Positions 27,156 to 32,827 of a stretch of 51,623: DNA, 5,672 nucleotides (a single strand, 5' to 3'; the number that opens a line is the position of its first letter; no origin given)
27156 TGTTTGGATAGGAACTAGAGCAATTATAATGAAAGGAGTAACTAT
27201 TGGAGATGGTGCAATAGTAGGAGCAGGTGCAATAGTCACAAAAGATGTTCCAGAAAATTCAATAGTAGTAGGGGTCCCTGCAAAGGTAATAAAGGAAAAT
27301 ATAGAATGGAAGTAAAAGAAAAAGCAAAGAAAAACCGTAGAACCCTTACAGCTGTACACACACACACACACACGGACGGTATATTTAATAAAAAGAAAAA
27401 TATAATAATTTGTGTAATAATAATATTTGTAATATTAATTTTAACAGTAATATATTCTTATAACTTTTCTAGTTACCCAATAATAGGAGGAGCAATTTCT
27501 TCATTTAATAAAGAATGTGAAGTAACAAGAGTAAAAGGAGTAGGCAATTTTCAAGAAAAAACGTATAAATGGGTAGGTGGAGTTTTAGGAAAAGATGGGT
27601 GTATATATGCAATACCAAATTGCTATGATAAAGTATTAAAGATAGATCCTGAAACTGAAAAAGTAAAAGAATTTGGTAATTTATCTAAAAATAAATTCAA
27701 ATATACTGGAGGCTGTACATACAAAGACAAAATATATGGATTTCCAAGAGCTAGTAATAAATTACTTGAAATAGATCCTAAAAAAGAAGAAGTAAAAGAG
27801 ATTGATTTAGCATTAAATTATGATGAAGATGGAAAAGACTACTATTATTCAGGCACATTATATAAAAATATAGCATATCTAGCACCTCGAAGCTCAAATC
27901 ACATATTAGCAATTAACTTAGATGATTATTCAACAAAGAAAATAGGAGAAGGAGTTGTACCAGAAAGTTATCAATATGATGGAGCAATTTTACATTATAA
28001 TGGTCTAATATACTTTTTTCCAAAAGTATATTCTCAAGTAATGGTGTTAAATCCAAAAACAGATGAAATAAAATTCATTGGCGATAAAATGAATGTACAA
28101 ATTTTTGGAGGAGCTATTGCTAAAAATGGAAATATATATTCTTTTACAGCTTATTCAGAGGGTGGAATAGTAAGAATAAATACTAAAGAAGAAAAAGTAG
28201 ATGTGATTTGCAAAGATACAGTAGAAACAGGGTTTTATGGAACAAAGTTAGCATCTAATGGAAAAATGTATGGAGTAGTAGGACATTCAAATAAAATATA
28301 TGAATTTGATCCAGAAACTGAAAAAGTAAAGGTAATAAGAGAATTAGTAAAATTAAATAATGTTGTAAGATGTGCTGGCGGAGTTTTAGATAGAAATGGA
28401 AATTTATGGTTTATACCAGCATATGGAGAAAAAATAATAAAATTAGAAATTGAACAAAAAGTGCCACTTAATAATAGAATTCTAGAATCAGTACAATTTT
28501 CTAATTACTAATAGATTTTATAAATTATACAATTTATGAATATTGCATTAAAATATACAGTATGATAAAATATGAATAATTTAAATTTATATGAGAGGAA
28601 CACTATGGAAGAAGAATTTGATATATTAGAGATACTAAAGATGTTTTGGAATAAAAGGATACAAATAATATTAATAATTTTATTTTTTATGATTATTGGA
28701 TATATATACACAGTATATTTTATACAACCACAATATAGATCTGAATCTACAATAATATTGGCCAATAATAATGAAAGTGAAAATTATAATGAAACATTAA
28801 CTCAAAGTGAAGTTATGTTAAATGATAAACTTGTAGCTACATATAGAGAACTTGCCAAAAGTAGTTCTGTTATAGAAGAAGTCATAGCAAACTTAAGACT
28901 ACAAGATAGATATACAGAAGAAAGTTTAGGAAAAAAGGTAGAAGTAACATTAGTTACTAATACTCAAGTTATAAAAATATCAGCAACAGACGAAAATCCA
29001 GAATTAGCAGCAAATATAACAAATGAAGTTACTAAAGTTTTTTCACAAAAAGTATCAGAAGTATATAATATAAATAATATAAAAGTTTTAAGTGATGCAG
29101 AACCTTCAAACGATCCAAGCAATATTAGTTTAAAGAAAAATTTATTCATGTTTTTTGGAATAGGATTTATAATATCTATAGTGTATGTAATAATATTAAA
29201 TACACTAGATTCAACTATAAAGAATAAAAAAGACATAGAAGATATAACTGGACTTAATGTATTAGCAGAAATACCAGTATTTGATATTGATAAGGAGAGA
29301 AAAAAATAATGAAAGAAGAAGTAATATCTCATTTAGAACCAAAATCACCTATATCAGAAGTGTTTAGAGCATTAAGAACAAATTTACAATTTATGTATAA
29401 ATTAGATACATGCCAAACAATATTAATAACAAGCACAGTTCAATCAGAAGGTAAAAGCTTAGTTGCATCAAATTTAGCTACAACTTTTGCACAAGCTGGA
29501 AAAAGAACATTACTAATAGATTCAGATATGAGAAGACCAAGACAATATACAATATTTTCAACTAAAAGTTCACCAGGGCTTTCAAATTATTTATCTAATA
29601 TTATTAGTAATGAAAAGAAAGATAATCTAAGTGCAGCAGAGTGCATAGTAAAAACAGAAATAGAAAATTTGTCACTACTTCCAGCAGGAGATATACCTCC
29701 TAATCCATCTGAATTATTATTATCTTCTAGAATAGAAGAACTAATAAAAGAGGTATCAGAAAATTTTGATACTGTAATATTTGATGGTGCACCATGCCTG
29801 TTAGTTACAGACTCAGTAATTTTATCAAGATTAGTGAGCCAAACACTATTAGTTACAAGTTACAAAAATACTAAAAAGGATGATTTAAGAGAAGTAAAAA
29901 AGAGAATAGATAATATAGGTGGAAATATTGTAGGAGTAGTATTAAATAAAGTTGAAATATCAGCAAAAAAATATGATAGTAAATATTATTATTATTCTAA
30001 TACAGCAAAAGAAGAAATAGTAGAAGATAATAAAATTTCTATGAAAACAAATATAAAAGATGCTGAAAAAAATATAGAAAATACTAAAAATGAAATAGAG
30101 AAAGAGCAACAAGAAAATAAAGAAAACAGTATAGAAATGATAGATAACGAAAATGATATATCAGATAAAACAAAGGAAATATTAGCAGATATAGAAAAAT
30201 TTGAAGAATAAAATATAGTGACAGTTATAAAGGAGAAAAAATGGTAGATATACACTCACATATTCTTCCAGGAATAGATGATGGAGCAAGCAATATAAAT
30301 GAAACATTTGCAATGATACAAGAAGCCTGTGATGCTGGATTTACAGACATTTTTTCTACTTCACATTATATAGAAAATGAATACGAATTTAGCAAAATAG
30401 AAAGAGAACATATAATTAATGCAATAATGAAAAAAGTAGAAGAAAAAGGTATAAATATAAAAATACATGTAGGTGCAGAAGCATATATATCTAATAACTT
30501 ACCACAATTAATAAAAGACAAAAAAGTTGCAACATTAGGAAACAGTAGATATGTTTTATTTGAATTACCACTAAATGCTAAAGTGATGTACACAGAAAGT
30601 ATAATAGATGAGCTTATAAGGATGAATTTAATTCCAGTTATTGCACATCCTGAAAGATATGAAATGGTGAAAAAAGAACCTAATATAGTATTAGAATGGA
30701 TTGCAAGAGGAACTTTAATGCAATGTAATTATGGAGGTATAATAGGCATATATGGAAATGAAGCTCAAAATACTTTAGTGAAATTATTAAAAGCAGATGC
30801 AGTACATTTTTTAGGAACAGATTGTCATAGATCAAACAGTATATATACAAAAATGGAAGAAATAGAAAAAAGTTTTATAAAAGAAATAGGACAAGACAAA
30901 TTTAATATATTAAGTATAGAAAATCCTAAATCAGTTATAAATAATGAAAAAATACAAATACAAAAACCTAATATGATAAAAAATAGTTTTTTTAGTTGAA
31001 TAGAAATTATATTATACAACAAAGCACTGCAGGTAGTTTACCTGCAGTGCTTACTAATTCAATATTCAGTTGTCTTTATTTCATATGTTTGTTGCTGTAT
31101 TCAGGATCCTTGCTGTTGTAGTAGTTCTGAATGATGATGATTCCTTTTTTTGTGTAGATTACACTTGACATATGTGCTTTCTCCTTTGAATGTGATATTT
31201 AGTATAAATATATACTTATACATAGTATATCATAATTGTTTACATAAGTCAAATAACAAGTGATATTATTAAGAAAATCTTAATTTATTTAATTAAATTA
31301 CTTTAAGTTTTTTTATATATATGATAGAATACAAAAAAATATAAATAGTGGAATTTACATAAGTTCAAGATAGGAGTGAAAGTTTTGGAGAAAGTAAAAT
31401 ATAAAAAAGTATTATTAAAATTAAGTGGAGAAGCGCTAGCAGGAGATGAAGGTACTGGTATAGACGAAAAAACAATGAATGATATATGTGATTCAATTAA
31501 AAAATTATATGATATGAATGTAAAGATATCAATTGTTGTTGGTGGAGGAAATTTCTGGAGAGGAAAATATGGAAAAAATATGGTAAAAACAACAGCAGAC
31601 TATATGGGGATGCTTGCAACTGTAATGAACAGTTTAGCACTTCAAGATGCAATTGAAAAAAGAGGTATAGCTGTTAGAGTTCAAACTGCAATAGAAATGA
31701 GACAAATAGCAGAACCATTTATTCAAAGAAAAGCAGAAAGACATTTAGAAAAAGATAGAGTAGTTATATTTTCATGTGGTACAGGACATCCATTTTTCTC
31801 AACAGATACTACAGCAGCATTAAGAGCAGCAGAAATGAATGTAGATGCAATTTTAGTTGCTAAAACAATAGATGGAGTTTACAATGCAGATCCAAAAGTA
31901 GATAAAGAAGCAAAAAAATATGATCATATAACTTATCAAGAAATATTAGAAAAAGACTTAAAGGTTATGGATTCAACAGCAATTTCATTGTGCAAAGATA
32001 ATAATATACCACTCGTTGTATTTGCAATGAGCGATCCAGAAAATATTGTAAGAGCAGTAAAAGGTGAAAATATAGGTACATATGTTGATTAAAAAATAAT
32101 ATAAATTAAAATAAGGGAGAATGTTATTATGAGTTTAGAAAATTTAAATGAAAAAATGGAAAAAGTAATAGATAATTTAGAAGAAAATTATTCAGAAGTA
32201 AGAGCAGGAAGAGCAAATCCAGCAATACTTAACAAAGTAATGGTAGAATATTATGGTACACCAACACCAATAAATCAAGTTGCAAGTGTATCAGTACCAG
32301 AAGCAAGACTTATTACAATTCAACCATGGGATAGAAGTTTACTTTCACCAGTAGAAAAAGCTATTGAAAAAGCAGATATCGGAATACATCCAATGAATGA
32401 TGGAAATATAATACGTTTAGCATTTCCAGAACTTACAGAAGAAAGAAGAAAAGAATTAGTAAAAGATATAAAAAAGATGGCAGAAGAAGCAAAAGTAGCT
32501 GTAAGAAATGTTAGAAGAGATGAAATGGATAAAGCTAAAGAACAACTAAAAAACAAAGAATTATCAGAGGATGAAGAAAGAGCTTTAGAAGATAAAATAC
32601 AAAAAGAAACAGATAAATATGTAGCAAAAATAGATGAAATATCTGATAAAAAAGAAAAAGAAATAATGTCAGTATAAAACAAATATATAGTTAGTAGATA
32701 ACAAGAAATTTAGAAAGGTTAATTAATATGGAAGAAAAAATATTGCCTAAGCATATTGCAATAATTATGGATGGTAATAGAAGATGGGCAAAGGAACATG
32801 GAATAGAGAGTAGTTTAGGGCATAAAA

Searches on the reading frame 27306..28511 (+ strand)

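Call 35: search_protein_families(library=pfam, proteins=[window:27306-28511:+], max_evalue=0.00001)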
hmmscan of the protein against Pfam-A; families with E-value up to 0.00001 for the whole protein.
window:27306-28511:+ (401 aa): 1 family
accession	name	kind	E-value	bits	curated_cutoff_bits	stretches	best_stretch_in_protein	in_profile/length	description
PF21959.2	DUF6923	-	7.8e-13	49.2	27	0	264-384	87-205/234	Repeat of unknown function (DUF6923)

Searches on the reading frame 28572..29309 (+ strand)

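Call 35: search_protein_families(library=pfam, proteins=[window:28572-29309:+], max_evalue=0.00001)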
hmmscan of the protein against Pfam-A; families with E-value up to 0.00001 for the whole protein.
window:28572-29309:+ (245 aa): 1 family
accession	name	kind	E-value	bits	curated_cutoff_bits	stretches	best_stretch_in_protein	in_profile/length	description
PF02706.20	Wzz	-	1.7e-17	63.9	25.5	1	14-108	1-91/91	Chain length determinant protein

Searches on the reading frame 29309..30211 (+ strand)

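Call 35: search_protein_families(library=pfam, proteins=[window:29309-30211:+], max_evalue=0.00001)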
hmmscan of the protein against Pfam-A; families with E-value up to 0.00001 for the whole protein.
window:29309-30211:+ (300 aa): 3 families
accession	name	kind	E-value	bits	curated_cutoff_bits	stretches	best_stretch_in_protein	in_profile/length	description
PF13614.12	AAA_31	-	1.2e-11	45.3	27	1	47-182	13-145/177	AAA domain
PF01656.29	CbiA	-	4e-10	40.2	25.4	1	38-252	1-118/125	CobQ/CobB/MinD/ParA nucleotide binding domain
PF10609.15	ParA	-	1.2e-09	38.5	27.1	1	36-274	4-237/246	NUBPL iron-transfer P-loop NTPase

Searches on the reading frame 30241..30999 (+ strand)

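Call 35: search_protein_families(library=pfam, proteins=[window:30241-30999:+], max_evalue=0.00001)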
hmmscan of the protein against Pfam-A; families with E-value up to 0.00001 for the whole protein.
window:30241-30999:+ (252 aa): 1 family
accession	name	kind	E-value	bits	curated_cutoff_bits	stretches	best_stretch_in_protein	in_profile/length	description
PF19567.5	CpsB_CapC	-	2.9e-55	187.7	27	1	1-233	1-233/234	Capsular polysaccharide synthesis, CpsB/CapC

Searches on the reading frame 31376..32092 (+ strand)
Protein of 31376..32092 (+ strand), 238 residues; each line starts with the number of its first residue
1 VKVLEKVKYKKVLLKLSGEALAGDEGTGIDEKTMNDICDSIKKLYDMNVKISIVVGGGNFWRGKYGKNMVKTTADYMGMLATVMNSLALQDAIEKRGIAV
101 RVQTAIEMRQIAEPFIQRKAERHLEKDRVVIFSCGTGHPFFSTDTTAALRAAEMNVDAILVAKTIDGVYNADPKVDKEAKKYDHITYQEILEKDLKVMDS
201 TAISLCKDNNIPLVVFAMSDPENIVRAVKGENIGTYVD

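Call 14: search_protein_families(library=pfam, proteins=[window:31376-32092:+], max_evalue=0.00001)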
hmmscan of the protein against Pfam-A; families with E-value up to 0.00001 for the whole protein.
window:31376-32092:+ (238 aa): 1 family
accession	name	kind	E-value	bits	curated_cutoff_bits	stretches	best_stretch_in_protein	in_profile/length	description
PF00696.33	AA_kinase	-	3.3e-37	128.9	24.9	1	10-216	1-233/234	Amino acid kinase family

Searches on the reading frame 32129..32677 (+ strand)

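Call 14: search_protein_families(library=pfam, proteins=[window:32129-32677:+], max_evalue=0.00001)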
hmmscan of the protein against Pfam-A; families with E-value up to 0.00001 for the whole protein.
window:32129-32677:+ (182 aa): 1 family
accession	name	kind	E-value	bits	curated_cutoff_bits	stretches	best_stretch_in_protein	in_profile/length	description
PF01765.24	RRF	-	4.2e-69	232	29.7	1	17-180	1-164/164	Ribosome recycling factor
